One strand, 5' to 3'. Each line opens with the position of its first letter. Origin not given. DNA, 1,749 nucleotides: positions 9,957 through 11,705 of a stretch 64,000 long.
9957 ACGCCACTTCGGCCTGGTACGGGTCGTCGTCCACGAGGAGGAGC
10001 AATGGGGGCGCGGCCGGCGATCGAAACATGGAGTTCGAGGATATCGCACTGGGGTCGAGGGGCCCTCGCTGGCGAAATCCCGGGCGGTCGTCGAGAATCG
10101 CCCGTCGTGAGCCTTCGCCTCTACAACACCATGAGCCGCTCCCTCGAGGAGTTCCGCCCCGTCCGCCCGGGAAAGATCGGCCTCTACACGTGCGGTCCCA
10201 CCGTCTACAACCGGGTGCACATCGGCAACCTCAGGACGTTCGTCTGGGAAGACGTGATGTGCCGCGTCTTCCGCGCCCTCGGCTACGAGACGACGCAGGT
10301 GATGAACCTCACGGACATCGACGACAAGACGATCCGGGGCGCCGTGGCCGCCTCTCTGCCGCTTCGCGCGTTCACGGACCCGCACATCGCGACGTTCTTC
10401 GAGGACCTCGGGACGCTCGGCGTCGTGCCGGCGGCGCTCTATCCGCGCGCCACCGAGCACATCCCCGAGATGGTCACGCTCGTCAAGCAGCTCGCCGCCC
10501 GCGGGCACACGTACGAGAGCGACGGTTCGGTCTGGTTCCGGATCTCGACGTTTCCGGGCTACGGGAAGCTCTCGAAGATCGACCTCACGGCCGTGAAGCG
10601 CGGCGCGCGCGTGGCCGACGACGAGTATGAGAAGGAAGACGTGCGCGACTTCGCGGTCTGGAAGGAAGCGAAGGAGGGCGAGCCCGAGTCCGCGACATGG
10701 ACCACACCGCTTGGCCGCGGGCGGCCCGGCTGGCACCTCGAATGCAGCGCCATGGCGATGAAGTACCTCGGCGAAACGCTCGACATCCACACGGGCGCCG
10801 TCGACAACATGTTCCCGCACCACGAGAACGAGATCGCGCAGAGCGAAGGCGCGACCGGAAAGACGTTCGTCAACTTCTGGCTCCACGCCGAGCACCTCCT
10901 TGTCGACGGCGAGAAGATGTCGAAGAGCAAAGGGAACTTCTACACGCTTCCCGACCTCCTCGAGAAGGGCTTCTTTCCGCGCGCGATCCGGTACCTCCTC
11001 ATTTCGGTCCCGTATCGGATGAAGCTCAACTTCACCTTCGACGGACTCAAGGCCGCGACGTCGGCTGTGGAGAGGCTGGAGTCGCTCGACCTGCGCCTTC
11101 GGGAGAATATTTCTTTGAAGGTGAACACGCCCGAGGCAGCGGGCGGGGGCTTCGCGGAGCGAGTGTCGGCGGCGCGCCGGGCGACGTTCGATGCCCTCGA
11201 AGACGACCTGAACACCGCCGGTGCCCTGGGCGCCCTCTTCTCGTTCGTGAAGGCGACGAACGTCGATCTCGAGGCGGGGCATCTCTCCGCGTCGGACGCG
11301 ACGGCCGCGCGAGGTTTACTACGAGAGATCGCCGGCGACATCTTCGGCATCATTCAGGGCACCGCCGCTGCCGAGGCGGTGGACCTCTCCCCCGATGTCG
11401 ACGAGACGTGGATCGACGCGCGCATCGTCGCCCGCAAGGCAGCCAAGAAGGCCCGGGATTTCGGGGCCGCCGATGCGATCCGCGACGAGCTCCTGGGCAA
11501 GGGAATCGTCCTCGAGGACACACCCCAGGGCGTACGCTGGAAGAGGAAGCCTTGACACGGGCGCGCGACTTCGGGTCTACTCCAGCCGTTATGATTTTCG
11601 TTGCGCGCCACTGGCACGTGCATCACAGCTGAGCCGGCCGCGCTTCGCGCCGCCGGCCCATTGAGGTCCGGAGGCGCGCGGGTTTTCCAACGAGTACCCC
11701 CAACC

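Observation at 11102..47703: Dispersed AT-rich ~25-30 bp motif family embedded in coding sequences of housekeeping genes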

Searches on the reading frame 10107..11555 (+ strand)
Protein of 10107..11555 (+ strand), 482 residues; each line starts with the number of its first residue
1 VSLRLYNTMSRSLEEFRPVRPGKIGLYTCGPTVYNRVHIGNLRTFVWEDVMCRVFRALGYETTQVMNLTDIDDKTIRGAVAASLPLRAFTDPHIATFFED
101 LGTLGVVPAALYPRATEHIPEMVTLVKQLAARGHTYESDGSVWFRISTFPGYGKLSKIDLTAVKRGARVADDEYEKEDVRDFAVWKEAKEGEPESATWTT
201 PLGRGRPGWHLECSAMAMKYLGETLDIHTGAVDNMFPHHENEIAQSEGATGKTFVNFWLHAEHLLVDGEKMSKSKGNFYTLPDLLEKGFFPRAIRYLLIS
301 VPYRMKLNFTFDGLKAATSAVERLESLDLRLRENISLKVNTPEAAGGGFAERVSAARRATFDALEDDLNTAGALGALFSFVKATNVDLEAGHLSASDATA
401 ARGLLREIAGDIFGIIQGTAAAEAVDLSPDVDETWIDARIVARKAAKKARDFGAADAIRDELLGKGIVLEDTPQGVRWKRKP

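Call 72: search_protein_families(library=pfam, proteins=[window:10107-11555:+], max_evalue=0.00001)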
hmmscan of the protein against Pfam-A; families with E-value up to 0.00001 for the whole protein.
window:10107-11555:+ (482 aa): 4 families
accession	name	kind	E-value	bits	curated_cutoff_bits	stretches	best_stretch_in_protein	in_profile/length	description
PF01406.26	tRNA-synt_1e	-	1.8e-103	346.5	27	1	16-318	2-300/301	tRNA synthetases class I (C) catalytic domain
PF09190.17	DALR_2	-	3.2e-09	37.7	22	1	362-417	4-57/57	DALR domain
PF09334.17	tRNA-synt_1g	-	3.8e-09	36.2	20.1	0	259-313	316-370/391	tRNA synthetases class I (M)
PF01921.24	tRNA-synt_1f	-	1.6e-06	27.7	27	0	267-324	279-335/360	tRNA synthetases class I (K)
